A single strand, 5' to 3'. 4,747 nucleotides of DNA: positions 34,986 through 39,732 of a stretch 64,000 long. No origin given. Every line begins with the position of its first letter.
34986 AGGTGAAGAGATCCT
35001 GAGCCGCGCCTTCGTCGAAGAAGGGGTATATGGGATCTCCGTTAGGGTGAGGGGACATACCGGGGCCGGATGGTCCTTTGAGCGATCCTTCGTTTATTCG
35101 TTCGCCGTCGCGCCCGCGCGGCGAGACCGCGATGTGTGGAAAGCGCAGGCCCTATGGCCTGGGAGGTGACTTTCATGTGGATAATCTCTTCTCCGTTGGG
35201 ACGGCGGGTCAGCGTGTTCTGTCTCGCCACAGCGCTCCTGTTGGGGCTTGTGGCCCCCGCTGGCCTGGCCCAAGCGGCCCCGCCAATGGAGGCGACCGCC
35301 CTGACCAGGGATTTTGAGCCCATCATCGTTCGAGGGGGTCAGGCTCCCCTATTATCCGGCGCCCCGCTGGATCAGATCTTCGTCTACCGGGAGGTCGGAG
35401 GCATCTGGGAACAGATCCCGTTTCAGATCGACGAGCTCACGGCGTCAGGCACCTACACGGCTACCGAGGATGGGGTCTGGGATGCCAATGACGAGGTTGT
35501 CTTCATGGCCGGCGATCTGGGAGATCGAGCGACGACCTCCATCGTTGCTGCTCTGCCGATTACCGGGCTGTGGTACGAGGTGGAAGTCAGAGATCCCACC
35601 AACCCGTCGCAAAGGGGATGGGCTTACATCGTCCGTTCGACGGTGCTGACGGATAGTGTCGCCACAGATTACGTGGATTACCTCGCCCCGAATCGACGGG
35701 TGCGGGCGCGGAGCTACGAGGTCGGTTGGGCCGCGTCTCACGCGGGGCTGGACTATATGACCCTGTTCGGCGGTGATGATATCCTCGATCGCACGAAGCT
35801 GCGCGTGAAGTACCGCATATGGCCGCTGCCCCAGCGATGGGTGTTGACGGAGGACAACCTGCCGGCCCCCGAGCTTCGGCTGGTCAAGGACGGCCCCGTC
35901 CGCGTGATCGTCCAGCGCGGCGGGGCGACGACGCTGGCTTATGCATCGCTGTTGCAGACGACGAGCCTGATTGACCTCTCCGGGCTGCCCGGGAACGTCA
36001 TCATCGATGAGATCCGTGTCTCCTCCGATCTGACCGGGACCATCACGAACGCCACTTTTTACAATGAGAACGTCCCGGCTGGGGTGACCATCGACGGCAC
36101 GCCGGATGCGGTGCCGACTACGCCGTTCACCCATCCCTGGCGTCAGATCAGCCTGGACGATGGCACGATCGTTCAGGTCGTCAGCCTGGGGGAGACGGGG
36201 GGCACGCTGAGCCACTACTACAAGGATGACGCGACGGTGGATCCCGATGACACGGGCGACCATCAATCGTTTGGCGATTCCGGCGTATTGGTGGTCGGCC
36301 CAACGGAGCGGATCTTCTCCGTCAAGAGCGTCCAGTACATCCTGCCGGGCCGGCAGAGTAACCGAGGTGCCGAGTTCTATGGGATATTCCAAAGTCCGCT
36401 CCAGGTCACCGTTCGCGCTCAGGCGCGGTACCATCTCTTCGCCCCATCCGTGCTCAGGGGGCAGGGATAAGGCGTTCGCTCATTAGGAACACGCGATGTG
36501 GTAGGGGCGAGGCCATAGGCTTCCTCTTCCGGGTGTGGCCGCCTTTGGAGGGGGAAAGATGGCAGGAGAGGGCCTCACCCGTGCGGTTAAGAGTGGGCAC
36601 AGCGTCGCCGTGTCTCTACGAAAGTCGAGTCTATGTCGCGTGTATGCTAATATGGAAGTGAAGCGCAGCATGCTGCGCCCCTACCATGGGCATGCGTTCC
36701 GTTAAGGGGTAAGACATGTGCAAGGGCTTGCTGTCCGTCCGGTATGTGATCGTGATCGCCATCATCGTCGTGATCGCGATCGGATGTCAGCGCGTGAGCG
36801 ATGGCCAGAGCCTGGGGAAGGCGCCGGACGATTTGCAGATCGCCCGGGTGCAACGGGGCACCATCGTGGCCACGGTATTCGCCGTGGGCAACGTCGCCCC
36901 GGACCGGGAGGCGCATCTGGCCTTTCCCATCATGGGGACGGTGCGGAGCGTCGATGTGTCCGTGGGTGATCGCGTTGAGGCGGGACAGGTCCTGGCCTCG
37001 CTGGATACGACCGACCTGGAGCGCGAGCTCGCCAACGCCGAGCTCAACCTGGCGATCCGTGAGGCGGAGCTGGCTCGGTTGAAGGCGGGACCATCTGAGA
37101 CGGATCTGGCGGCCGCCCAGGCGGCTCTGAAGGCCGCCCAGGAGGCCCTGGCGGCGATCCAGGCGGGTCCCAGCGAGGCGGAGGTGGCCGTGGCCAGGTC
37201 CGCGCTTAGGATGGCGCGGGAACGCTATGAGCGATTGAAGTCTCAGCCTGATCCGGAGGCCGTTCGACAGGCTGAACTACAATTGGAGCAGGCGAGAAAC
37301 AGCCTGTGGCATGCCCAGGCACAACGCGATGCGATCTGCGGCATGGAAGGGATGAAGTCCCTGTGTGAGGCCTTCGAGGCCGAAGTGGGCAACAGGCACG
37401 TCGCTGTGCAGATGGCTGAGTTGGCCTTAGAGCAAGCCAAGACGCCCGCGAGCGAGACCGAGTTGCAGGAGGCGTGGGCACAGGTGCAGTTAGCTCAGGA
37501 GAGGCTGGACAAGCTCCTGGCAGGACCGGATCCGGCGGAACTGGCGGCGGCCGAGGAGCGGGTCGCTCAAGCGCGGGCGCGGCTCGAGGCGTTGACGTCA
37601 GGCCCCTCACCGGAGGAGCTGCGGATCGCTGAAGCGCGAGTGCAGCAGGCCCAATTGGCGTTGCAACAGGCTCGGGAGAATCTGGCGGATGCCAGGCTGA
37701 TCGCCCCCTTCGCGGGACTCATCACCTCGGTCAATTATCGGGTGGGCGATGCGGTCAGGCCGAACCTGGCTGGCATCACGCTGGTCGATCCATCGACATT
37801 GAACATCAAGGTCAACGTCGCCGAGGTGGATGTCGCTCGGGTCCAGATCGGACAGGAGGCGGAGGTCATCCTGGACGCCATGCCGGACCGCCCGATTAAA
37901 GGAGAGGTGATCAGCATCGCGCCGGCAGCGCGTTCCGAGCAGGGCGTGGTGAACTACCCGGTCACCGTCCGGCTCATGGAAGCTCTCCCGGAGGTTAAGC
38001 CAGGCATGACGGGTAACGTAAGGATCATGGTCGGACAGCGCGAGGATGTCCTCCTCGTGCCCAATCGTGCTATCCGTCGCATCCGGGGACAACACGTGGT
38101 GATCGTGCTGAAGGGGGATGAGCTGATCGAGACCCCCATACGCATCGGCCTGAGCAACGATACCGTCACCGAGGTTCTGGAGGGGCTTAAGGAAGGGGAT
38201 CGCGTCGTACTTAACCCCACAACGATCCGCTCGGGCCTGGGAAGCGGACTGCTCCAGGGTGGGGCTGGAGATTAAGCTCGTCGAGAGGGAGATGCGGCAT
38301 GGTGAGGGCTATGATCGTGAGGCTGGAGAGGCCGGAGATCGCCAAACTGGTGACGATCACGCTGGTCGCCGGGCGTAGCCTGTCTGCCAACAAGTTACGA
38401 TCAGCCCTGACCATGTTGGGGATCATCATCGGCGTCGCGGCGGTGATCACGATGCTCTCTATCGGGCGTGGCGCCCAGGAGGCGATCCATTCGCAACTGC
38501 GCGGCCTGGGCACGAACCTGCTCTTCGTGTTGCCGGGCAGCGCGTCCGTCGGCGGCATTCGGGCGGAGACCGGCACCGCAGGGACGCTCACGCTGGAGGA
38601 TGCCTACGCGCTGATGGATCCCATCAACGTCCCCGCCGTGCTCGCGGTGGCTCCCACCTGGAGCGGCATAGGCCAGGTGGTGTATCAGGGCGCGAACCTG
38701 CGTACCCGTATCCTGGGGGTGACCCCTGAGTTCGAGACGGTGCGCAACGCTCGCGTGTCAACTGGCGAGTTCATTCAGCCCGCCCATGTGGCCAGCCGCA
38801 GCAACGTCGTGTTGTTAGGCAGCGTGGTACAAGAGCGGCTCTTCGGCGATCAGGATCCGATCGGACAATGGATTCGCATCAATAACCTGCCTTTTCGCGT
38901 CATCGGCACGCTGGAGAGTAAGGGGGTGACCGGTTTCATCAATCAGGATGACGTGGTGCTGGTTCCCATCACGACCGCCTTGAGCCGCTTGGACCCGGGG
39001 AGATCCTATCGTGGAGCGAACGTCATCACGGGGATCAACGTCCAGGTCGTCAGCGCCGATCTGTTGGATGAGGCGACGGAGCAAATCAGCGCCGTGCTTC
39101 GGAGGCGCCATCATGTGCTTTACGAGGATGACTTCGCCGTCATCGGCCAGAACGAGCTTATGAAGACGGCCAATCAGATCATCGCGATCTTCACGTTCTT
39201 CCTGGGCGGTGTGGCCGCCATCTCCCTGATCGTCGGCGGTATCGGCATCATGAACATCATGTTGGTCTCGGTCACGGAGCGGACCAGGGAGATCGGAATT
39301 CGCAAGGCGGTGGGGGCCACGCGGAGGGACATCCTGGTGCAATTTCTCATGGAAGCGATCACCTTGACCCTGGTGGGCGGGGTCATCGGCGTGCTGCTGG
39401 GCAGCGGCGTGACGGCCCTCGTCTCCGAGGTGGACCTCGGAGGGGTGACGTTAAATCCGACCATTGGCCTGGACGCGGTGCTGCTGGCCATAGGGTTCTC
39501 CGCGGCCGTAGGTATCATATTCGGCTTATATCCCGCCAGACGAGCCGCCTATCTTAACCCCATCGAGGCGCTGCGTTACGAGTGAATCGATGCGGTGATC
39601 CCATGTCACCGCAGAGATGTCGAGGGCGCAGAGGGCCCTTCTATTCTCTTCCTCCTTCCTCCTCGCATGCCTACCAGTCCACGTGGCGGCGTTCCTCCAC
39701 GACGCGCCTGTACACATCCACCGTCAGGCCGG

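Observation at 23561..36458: Recurrent [YF]-L-P-[LA]-[LV]-[LVY] motif at C-termini or domain boundaries of five exported proteins: candidate sorting or processing signal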

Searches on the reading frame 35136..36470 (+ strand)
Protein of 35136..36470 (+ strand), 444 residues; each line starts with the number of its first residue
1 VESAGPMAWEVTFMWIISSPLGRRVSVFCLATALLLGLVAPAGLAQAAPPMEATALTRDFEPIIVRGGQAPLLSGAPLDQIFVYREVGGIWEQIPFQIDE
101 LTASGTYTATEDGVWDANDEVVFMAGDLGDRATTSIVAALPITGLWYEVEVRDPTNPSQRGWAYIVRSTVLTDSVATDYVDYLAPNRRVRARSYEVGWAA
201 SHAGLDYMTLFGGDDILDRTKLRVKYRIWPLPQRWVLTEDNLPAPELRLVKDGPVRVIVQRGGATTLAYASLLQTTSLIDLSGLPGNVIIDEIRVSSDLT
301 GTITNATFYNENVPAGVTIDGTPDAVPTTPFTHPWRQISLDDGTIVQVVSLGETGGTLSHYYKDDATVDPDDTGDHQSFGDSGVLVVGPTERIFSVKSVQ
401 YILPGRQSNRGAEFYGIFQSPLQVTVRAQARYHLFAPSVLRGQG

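Call 6: search_protein_families(library=pfam, proteins=[window:35136-36470:+], max_evalue=0.01)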
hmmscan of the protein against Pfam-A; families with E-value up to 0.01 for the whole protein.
window:35136-36470:+ (444 aa): 0 families

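Call 7: search_protein_families(library=ncbifam, proteins=[window:35136-36470:+], max_evalue=1)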
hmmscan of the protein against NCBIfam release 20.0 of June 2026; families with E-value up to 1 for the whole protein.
window:35136-36470:+ (444 aa): 0 families

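Call 72: search_protein_representatives(protein=window:35136-36467:+)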
Query: 444 residues. Proteins with E-value up to 0.001 (for the whole library): 1328; up to 1e-10: 709; up to 1e-30: 211. The best 150 are listed.
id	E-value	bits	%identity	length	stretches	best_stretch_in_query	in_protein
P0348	9.9e-288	970.4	100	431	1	14-444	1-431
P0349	1.9e-109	382.8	50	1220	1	42-430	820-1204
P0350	1.5e-102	360.1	48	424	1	46-427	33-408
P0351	6.0e-102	358.1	47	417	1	17-439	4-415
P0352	3.7e-100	352.2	46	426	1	24-439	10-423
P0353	1.9e-99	349.9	47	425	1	40-440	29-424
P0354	1.2e-97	343.9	47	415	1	51-428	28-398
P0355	1.4e-91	323.9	48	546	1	32-424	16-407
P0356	1.1e-90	320.9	46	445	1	42-430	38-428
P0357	1.1e-89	317.6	46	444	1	25-427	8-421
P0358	2.3e-84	300.2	46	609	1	50-441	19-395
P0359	3.2e-84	299.7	44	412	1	39-429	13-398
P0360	5.4e-84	298.9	45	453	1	31-427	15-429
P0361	1.6e-83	297.4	44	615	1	33-434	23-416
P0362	4.1e-83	296.0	43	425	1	28-426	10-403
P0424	1.1e-57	212.1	42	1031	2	46-285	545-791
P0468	1.2e-41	159.4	36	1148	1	51-432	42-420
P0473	3.5e-41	157.8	33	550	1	54-431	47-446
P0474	5.7e-41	157.1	41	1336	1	54-426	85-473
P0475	1.0e-40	156.3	37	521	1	56-389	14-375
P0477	1.1e-40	156.2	35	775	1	52-429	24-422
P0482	8.2e-40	153.3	37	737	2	33-258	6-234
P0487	2.0e-38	148.7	35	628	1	37-410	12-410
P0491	1.0e-37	146.4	35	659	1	55-430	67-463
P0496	8.6e-37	143.3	37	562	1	47-409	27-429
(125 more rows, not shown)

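Call 74: search_protein_families(library=ncbifam, proteins=[P0473, P0475, P0477, P0482, P0487, P0491, P0496, P0424, P0468, P0474], max_evalue=1)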
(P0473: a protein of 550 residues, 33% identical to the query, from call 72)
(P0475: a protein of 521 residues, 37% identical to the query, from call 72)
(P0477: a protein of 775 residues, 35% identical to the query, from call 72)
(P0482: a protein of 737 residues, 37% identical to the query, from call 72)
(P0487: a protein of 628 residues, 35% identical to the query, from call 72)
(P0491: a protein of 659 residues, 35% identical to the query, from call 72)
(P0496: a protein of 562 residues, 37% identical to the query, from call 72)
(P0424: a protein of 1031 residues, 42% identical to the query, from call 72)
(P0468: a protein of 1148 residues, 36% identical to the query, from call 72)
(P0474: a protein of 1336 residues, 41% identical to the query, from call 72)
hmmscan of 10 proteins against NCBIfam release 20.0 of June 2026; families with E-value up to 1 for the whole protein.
P0473 (550 aa): 5 families
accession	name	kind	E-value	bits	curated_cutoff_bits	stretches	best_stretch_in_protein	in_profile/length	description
TIGR04183.1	Por_Secre_tail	domain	1.2e-10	41.3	23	1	467-547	2-70/72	T9SS type A sorting domain-containing protein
NF033707.1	T9SS_sortase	equivalog_domain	1.9e-06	25.9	420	1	464-533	999-1073/1095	type IX secretion system sortase PorU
NF052323.1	T9SSA_dep_M6i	equivalog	7.4e-06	24.2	600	1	466-535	960-1024/1043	T9SS-dependent M6-like inactivated metalloprotease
NF038113.1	T9SSA_dep_M36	equivalog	0.0002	19.6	885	1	456-548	786-868/869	T9SS-dependent M36 family metallopeptidase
NF005560.0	PRK07233.1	equivalog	0.016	14.1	252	1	114-198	323-406/435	hypothetical protein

P0475 (521 aa): 3 families
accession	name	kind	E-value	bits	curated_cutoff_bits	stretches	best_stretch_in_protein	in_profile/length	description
TIGR04183.1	Por_Secre_tail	domain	4.4e-10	39.4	23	1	443-518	2-70/72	T9SS type A sorting domain-containing protein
NF052323.1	T9SSA_dep_M6i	equivalog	1.2e-06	26.8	600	1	441-510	959-1028/1043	T9SS-dependent M6-like inactivated metalloprotease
NF038113.1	T9SSA_dep_M36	equivalog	6.7e-06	24.5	885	1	438-519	791-868/869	T9SS-dependent M36 family metallopeptidase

P0477 (775 aa): 10 families
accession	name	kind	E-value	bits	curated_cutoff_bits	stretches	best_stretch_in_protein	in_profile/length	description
NF033707.1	T9SS_sortase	equivalog_domain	2.1e-08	32.3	420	1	690-763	1000-1078/1095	type IX secretion system sortase PorU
TIGR04183.1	Por_Secre_tail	domain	5.3e-07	29.5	23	1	692-772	2-70/72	T9SS type A sorting domain-containing protein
NF005176.1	PRK06655.1-1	equivalog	1.4e-05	25.1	230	1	707-760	94-147/197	flagellar hook assembly protein FlgD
NF052323.1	T9SSA_dep_M6i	equivalog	0.00039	18.5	600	1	691-762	960-1026/1043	T9SS-dependent M6-like inactivated metalloprotease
NF038113.1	T9SSA_dep_M36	equivalog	0.0011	17.2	885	1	690-772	794-867/869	T9SS-dependent M36 family metallopeptidase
NF009276.0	PRK12633.1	equivalog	0.0055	16.4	383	1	708-764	127-183/234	flagellar basal body rod modification protein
NF009453.0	PRK12813.1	equivalog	0.014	14.9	264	1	707-760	121-171/223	flagellar basal body rod modification protein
NF009452.0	PRK12812.1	equivalog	0.067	12.4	258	1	709-764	151-208/289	flagellar basal body rod modification protein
NF004496.1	PRK05842.1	equivalog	0.092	12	250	1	708-757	164-215/271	flagellar hook assembly protein FlgD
NF011776.0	PRK15239.1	equivalog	0.12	12.4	230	1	80-169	103-185/197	putative fimbrial protein StaA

P0482 (737 aa): 13 families
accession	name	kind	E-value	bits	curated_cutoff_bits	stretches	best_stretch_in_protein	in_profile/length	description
NF033707.1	T9SS_sortase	equivalog_domain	6.6e-09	34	420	1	613-723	960-1076/1095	type IX secretion system sortase PorU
TIGR04183.1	Por_Secre_tail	domain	8.3e-08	32.1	23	1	654-734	2-70/72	T9SS type A sorting domain-containing protein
NF052323.1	T9SSA_dep_M6i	equivalog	2.5e-06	25.8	600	1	653-724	960-1026/1043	T9SS-dependent M6-like inactivated metalloprotease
NF005176.1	PRK06655.1-1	equivalog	3.4e-05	23.9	230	1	670-724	95-149/197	flagellar hook assembly protein FlgD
NF009276.0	PRK12633.1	equivalog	6.1e-05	22.8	383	1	625-726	79-183/234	flagellar basal body rod modification protein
NF041611.1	exoglucan_CbhB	equivalog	0.00031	18.9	1950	1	414-548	684-792/997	exoglucanase CbhB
NF004496.1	PRK05842.1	equivalog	0.0017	17.7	250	1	674-719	168-215/271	flagellar hook assembly protein FlgD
NF052228.1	T9SS_PorZ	equivalog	0.0027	16.2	260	1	673-723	696-741/757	type IX secretion system anionic LPS delivery protein PorZ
NF009452.0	PRK12812.1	equivalog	0.0035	16.6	258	1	673-723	153-205/289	flagellar basal body rod modification protein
NF009277.0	PRK12634.1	equivalog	0.024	14.7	333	1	674-719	124-169/221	flagellar basal body rod modification protein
NF038113.1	T9SSA_dep_M36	equivalog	0.026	12.7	885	1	640-735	783-868/869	T9SS-dependent M36 family metallopeptidase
NF053608.1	Lsa66_OmpA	equivalog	0.08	11.3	700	1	683-726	188-230/581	fibronectin-binding adhesin Lsa66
NF045522.1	MXAN_2561_fam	equivalog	0.17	11.3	150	1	433-538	164-250/304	MXAN_2561 family MXYO-CTERM-anchored protein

P0487 (628 aa): 3 families
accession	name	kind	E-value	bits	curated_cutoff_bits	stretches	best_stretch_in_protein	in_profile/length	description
TIGR04183.1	Por_Secre_tail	domain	0.00028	20.8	23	1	543-626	2-71/72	T9SS type A sorting domain-containing protein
NF005176.1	PRK06655.1-1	equivalog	0.0015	18.5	230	1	561-617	95-151/197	flagellar hook assembly protein FlgD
NF009453.0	PRK12813.1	equivalog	0.11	12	264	1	564-619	125-178/223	flagellar basal body rod modification protein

P0491 (659 aa): 8 families
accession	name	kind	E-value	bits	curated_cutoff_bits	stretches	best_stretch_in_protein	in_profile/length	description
NF033707.1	T9SS_sortase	equivalog_domain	1.5e-07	29.5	420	1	569-649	995-1080/1095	type IX secretion system sortase PorU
TIGR04183.1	Por_Secre_tail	domain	2.7e-06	27.2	23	1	576-655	2-69/72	T9SS type A sorting domain-containing protein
NF052323.1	T9SSA_dep_M6i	equivalog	0.00053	18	600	1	575-646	960-1026/1043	T9SS-dependent M6-like inactivated metalloprotease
NF005176.1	PRK06655.1-1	equivalog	0.0016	18.4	230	1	592-643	95-146/197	flagellar hook assembly protein FlgD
NF038113.1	T9SSA_dep_M36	equivalog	0.0034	15.6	885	1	573-612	793-832/869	T9SS-dependent M36 family metallopeptidase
NF009276.0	PRK12633.1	equivalog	0.079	12.7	383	1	593-642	128-177/234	flagellar basal body rod modification protein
NF009453.0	PRK12813.1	equivalog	0.094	12.2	264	1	594-641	124-168/223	flagellar basal body rod modification protein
NF009452.0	PRK12812.1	equivalog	0.099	11.8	258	1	597-645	155-205/289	flagellar basal body rod modification protein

P0496 (562 aa): 5 families
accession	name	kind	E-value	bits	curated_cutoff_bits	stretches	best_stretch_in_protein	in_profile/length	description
TIGR04183.1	Por_Secre_tail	domain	4.5e-08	33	23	1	474-559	3-71/72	T9SS type A sorting domain-containing protein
NF033707.1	T9SS_sortase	equivalog_domain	8e-06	23.8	420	1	471-553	1000-1082/1095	type IX secretion system sortase PorU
NF005176.1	PRK06655.1-1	equivalog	2.8e-05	24.1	230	1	494-554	95-155/197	flagellar hook assembly protein FlgD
NF009277.0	PRK12634.1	equivalog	0.00032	20.9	333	1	498-542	124-168/221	flagellar basal body rod modification protein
NF052323.1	T9SSA_dep_M6i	equivalog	0.0089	14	600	1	472-555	960-1033/1043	T9SS-dependent M6-like inactivated metalloprotease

P0424 (1031 aa): 4 families
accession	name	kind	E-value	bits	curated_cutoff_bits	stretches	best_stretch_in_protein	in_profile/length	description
TIGR01451.2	B_ant_repeat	repeat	3.4e-07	30.1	24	1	364-402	2-37/53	DUF11 type repeat protein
TIGR04201.1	Myxo_Cys_RPT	repeat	0.029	14.5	25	1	133-149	5-21/22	Cys-rich repeat-containing protein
TIGR01167.1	LPXTG_anchor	domain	0.24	12.1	15.9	1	997-1030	3-32/34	LPXTG cell wall anchor domain-containing protein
TIGR03769.1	P_ac_wall_RPT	domain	0.24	12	30.9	0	830-853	13-36/41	TIGR03769 domain-containing protein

P0468 (1148 aa): 3 families
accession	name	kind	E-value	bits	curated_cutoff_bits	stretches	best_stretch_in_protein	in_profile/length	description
NF038112.1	myxo_dep_M36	subfamily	8e-08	29.9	1500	1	893-1091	1355-1552/1604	myxosortase-dependent M36 family metallopeptidase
NF033707.1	T9SS_sortase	equivalog_domain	0.00024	18.9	420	2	791-836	964-1009/1095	type IX secretion system sortase PorU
NF042931.1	SAG1386_EF1546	equivalog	0.35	10.9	80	1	1108-1144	23-59/158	SAG1386/EF1546 family surface-associated protein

P0474 (1336 aa): 2 families
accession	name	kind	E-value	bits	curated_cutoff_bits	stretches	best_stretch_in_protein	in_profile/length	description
NF045522.1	MXAN_2561_fam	equivalog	0.0012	18.4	150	1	1180-1279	163-258/304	MXAN_2561 family MXYO-CTERM-anchored protein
NF047638.1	throspo3_MtsC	equivalog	0.44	9.4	350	1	1277-1301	107-131/428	cell-cell cohesion MYXO-CTERM protein MtsC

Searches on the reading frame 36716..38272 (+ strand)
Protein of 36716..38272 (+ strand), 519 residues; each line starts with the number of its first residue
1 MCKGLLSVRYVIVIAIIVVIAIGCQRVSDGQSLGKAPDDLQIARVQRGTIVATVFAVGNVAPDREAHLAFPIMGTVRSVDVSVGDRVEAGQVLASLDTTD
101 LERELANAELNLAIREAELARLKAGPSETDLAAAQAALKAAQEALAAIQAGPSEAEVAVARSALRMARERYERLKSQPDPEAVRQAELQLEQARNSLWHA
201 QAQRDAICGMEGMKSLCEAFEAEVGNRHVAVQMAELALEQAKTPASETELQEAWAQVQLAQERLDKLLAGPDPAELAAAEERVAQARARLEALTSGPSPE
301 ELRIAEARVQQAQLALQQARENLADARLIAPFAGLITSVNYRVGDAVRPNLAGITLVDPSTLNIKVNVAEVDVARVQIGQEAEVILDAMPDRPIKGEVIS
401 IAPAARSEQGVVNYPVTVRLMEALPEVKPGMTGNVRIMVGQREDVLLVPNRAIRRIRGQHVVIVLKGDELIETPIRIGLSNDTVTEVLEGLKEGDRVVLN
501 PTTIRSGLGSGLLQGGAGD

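Call 35: search_protein_families(library=pfam, proteins=[window:36716-38272:+], max_evalue=0.001)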
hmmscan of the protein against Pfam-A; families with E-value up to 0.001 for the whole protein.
window:36716-38272:+ (519 aa): 4 families
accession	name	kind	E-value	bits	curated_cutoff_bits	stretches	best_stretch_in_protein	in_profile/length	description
PF16576.10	HlyD_D23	-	1.1e-19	71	30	2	275-408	55-191/214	Barrel-sandwich domain of CusB or HlyD membrane-fusion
PF13437.12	HlyD_3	-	2.3e-16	60.9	22.2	1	328-428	2-104/106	HlyD family secretion protein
PF13533.13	Biotin_lipoyl_2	-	4.5e-09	36.3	29.8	1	68-97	3-32/32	Biotin-lipoyl like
PF00364.28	Biotin_lipoyl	-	0.00066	19.9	22.1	0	71-96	6-36/73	Biotin-requiring enzyme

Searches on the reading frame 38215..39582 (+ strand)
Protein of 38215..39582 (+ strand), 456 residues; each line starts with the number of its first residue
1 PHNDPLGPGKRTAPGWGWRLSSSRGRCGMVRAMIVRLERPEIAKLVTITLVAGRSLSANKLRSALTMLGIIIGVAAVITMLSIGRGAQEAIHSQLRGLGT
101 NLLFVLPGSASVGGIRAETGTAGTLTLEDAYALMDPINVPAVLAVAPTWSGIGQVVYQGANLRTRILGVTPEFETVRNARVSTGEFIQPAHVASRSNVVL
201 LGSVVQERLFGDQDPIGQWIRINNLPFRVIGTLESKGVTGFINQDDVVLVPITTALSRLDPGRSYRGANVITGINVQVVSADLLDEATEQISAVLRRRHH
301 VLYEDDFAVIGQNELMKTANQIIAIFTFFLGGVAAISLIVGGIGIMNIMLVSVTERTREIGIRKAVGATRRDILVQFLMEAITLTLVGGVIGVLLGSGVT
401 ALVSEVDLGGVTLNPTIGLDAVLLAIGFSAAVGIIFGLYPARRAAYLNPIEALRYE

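Call 35: search_protein_families(library=pfam, proteins=[window:38215-39582:+], max_evalue=0.001)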
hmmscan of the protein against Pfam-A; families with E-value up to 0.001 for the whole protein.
window:38215-39582:+ (456 aa): 2 families
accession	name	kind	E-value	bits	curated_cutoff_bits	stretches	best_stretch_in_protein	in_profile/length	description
PF12704.14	MacB_PCD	-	4.6e-47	161.4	27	1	63-293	1-206/207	MacB-like periplasmic core domain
PF02687.27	FtsX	-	1.7e-22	80.1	25.5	1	333-449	3-120/120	FtsX-like permease C-terminal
